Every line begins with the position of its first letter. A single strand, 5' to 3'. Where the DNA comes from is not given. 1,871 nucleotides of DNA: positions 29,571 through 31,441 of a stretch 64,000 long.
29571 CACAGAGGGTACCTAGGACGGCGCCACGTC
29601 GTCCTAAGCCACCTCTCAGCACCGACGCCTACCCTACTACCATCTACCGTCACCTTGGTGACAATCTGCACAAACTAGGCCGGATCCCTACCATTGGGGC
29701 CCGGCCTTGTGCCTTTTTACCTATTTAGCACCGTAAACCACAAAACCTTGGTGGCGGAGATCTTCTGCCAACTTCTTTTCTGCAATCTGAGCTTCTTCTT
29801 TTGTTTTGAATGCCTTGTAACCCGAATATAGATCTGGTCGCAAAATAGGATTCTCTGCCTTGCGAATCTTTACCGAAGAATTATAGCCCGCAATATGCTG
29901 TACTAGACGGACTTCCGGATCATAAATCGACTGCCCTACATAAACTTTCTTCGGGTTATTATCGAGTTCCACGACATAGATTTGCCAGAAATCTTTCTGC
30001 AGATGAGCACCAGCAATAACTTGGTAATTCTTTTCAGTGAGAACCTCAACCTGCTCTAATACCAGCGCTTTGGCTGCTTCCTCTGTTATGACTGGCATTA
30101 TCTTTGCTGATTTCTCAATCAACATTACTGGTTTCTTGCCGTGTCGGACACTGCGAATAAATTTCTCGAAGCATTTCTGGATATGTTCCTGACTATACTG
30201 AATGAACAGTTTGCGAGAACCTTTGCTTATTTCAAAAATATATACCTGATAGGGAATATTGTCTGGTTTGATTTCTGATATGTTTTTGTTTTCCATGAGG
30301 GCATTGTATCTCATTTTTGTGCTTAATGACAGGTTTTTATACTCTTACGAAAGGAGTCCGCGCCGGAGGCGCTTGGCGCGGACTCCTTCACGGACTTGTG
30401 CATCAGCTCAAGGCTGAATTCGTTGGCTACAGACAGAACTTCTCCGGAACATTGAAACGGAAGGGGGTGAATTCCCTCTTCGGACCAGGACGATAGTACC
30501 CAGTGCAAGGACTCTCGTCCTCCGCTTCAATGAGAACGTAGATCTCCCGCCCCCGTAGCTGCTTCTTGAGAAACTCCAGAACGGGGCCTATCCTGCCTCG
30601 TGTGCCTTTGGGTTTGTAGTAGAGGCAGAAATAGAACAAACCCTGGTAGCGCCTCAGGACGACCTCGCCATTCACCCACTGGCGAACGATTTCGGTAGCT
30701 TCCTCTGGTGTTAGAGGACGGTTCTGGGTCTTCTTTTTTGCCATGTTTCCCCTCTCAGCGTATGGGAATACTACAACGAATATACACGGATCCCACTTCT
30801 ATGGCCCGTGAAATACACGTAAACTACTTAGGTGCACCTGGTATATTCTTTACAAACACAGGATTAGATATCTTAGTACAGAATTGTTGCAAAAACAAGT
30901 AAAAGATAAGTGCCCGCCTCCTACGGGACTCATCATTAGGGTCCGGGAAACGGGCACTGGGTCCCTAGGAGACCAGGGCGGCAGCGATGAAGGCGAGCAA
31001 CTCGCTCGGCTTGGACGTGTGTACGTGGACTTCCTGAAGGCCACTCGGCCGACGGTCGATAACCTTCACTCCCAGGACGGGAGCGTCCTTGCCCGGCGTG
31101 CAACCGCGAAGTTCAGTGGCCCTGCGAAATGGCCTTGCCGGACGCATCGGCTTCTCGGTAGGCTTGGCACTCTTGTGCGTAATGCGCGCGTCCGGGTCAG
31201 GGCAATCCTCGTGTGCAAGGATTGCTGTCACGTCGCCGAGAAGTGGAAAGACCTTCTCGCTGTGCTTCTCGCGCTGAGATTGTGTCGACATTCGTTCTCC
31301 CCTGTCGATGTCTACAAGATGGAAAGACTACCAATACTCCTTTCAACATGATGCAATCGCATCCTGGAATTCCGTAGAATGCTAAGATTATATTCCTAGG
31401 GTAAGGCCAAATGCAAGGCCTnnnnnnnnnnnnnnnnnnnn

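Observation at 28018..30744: PIF1-family helicase next to a GIY-YIG-domain protein and small unknown proteins: candidate defence or mobile-element module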

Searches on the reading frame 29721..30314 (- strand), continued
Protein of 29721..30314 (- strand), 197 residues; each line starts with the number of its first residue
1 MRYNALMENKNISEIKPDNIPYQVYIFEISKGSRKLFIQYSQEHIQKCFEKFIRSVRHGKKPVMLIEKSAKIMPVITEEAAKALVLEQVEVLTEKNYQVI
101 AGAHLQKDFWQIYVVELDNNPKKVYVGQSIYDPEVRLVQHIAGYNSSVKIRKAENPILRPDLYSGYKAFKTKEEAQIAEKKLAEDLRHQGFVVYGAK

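Call 84: search_dna_similar(query=P0019, collection=plasmids, mode=protein, max_rows=10, max_evalue=0.01)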
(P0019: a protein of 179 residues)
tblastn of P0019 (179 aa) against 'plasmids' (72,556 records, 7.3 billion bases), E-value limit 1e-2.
No match.

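Call 90: fold_search(model_id=the predicted structure, library=viral)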
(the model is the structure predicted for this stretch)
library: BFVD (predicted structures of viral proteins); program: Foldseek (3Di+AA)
matches with E <= 10: 570; with E <= 0.001: 2
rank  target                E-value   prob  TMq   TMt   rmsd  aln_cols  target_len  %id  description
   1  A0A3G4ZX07            2.7e-05  1.00  0.29  0.25  11.5       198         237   14  GIY-YIG domain-containing protein [Faunusvirus sp.]
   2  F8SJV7                1.1e-04  1.00  0.30  0.16  13.2       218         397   15  Putative endonuclease [Pseudomonas phage PhiPA3]
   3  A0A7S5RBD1            5.1e-03  0.99  0.33  0.27   8.3       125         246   19  (no name in the UniProt tables at hand)
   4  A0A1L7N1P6            6.2e-03  0.85  0.28  0.26  18.0       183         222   10  Uncharacterized protein [Ralstonia phage RP12]
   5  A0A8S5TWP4            6.6e-03  1.00  0.31  0.41   4.0        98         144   20  GIY-YIG nuclease superfamily protein [Siphoviridae sp. ctcx61]
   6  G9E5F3                6.6e-03  0.85  0.29  0.14  22.3       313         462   10  (no name in the UniProt tables at hand)
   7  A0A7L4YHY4            7.5e-03  0.41  0.18  0.19  20.8       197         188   12  Uncharacterized protein [Dickeya phage Ds9CZ]
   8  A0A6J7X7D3            1.2e-02  1.00  0.31  0.34   3.2        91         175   21  Homing endonuclease [uncultured Caudovirales phage]
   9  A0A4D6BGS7            1.2e-02  0.30  0.20  0.18  16.1       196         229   13  (no name in the UniProt tables at hand)
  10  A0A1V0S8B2            1.2e-02  0.44  0.28  0.14  15.7       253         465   14  Uncharacterized protein [Catovirus CTV1]
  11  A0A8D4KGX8            2.1e-02  1.00  0.34  0.61   3.8        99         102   18  (no name in the UniProt tables at hand)
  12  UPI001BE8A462         2.1e-02  0.97  0.26  0.33   6.4       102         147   18  (no name look-up for this kind of identifier)
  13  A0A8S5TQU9            2.5e-02  0.99  0.34  0.41   7.3       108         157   24  Intron-associated endonuclease 1 [Siphoviridae sp. ctbbV81]
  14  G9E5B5                2.8e-02  0.66  0.31  0.20  24.2       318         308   10  (no name in the UniProt tables at hand)
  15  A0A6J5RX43            3.4e-02  0.54  0.28  0.32  11.6       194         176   13  GIY-YIG_UPF0213 domain containing protein [uncultured Caudovirales phage]
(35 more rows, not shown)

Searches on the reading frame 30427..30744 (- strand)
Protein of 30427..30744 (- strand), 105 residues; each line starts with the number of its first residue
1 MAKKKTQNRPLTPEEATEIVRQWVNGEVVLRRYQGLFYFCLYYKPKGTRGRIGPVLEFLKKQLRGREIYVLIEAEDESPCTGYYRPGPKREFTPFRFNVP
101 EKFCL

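Call 3: search_protein_families(library=pfam, proteins=[window:30427-30744:-], max_evalue=1)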
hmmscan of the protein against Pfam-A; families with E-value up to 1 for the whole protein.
window:30427-30744:- (105 aa): 1 family
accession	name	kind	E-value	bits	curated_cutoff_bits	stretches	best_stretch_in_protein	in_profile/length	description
PF02885.22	Glycos_trans_3N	-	0.00089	19.4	26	1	3-28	5-30/63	Glycosyl transferase family, helical bundle domain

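Call 4: search_protein_families(library=padloc, proteins=[window:30427-30744:-], max_evalue=1)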
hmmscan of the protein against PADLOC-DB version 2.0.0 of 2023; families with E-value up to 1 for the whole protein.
window:30427-30744:- (105 aa): 0 families

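Call 8: search_protein_families(library=phrogs, proteins=[window:30427-30744:-], max_evalue=0.1)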
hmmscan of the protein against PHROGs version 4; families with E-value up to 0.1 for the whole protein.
window:30427-30744:- (105 aa): 1 family
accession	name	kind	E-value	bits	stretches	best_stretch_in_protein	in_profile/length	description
phrog_7170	-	DNA, RNA and nucleotide metabolism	0.046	14.7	1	5-29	71-95/219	HTH DNA binding protein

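Call 9: search_protein_families(library=ncbifam, proteins=[window:30427-30744:-], max_evalue=0.1)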
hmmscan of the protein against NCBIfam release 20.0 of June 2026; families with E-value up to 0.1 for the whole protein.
window:30427-30744:- (105 aa): 0 families

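Call 58: search_solved_structures(query=window:30427-30744:-, max_evalue=10)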
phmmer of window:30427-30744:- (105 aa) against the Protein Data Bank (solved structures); distinct sequences matched with E-value up to 10: 6.
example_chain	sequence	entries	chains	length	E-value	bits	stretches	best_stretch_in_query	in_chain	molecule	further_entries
8oxl_B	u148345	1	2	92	0.18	15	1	44-85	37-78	AVRA7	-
5u9o_A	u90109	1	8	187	0.6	13.3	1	6-27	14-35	Plastid division protein CDP1, chloroplastic,Plastid division protein PDV1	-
6jzf_A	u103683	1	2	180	0.64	13.2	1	6-27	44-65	Plastid division protein CDP1, chloroplastic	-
6jzn_C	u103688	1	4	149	0.7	13.1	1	7-26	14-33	Plastid division protein CDP1, chloroplastic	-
5u9l_A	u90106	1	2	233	1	12.5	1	6-26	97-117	PARALOG OF ACCUMULATION AND REPLICATION OF CHLOROPLASTS 6 (PARC6)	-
4j3g_A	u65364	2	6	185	1.9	11.7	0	64-98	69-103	GCN5-related N-acetyltransferase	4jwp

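Call 63: predict_structure(protein=window:30427-30744:-)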
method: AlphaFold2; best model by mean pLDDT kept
length: 105 residues; sequences in the alignment: 1
mean_pLDDT: 74.4   pTM: 0.68
mean pLDDT of the five models: 74.4, 61.3, 60.8, 56.0, 45.4
residues with pLDDT >= 90: 6; 70-90: 62; 50-70: 32; < 50: 5
segments of 3 or more residues with pLDDT < 50: 1-5
pLDDT, mean of each block of 10 residues (from residue 1): 54 90 85 85 67 84 83 67 73 67 56
secondary structure, 60 per line:
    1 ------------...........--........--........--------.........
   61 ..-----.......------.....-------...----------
elements in order: H13-23 E26-33 E36-43 H52-62 E68-74 E81-85 E93-95

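Call 76: find_related_loci(query=window:30427-30744:-, collection=viral_contigs, flank=5000)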
Query window:30427-30744:- (105 aa) in viral_contigs; peptide patterns used: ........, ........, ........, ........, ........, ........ (x = any residue, [..] = any of these).
24 stretches matched a pattern, but none encodes a relative of the query by tblastn (E <= 1e-3).

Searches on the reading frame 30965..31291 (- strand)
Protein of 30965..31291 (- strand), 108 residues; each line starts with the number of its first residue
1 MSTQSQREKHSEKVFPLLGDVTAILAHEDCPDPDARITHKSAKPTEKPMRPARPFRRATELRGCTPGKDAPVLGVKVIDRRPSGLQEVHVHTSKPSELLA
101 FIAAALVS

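Call 3: search_protein_families(library=pfam, proteins=[window:30965-31291:-], max_evalue=1)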
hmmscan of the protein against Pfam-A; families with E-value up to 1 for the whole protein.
window:30965-31291:- (108 aa): 1 family
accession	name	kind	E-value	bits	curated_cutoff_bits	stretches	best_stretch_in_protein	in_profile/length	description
PF21645.3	FakA-like_M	-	0.14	12.4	24.9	1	85-101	42-58/80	Fatty acid kinase subunit A-like, middle domain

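Call 4: search_protein_families(library=padloc, proteins=[window:30965-31291:-], max_evalue=1)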
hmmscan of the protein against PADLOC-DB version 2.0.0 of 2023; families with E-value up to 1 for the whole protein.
window:30965-31291:- (108 aa): 0 families

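Call 8: search_protein_families(library=phrogs, proteins=[window:30965-31291:-], max_evalue=0.1)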
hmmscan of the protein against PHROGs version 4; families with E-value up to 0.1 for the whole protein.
window:30965-31291:- (108 aa): 0 families

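Call 9: search_protein_families(library=ncbifam, proteins=[window:30965-31291:-], max_evalue=0.1)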
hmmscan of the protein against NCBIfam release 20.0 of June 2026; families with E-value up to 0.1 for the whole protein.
window:30965-31291:- (108 aa): 0 families

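Call 77: find_related_loci(query=window:30965-31291:-, collection=viral_contigs, flank=5000)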
Query window:30965-31291:- (108 aa) in viral_contigs; peptide patterns used: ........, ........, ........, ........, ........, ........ (x = any residue, [..] = any of these).
27 stretches matched a pattern, but none encodes a relative of the query by tblastn (E <= 1e-3).
